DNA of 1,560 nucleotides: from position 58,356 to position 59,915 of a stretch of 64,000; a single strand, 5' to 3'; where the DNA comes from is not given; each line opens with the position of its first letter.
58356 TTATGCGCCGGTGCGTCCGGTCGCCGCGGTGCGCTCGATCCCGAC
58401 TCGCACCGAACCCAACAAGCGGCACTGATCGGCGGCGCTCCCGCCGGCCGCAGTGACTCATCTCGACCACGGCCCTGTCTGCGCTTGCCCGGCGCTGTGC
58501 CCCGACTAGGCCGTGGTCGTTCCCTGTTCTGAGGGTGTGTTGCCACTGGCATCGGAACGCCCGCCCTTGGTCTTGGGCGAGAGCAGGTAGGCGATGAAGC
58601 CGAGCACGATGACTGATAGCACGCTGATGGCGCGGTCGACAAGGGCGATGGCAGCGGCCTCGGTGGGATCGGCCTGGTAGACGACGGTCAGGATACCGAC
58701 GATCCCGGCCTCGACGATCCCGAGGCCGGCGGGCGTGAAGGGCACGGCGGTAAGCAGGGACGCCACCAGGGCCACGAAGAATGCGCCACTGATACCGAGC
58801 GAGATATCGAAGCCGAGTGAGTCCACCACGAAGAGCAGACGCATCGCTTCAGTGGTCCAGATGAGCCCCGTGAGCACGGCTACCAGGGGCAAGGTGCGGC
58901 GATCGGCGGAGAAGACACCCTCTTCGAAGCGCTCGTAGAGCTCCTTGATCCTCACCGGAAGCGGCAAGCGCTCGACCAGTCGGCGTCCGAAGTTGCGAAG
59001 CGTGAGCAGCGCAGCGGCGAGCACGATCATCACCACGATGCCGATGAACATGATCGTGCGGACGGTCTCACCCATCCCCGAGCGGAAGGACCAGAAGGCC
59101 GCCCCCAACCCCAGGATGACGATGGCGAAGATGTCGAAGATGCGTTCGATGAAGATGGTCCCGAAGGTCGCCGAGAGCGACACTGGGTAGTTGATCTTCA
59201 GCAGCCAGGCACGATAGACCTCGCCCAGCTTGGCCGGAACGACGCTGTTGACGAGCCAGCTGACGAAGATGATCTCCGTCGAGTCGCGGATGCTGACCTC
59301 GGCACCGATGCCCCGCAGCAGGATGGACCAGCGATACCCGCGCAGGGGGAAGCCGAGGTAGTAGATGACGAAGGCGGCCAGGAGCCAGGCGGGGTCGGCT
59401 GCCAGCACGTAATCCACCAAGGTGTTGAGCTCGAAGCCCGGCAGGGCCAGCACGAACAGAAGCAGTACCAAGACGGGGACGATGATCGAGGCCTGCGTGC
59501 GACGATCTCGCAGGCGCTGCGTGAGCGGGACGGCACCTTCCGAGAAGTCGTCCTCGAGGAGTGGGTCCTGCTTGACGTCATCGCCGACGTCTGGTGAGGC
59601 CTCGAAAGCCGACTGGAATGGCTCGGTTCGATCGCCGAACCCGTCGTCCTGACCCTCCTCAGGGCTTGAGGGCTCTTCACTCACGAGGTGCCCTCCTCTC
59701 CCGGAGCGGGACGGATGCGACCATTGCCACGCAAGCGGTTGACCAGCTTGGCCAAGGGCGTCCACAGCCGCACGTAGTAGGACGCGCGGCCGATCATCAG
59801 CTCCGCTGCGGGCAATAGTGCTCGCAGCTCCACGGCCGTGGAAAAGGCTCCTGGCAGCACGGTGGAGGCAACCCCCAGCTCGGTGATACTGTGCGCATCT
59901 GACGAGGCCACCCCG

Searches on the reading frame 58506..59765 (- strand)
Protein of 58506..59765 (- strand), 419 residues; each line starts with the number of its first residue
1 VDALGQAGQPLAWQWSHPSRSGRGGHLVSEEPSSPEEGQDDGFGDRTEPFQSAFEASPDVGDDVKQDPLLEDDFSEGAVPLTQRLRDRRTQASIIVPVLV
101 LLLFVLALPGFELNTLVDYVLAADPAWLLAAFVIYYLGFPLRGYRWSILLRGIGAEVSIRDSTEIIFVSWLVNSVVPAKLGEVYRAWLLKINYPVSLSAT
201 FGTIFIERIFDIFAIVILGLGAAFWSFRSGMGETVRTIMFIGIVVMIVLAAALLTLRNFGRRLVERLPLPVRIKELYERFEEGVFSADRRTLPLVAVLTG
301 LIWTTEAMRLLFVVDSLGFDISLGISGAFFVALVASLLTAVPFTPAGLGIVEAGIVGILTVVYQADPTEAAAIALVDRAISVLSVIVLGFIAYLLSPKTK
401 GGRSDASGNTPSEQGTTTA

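Call 61: search_protein_families(library=pfam, proteins=[window:58506-59765:-], max_evalue=0.00001)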
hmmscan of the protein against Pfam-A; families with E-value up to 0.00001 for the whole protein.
window:58506-59765:- (419 aa): 1 family
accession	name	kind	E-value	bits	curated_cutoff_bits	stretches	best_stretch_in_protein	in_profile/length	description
PF03706.18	LPG_synthase_TM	-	5.6e-50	171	33.4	1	97-389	5-302/302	Lysylphosphatidylglycerol synthase TM region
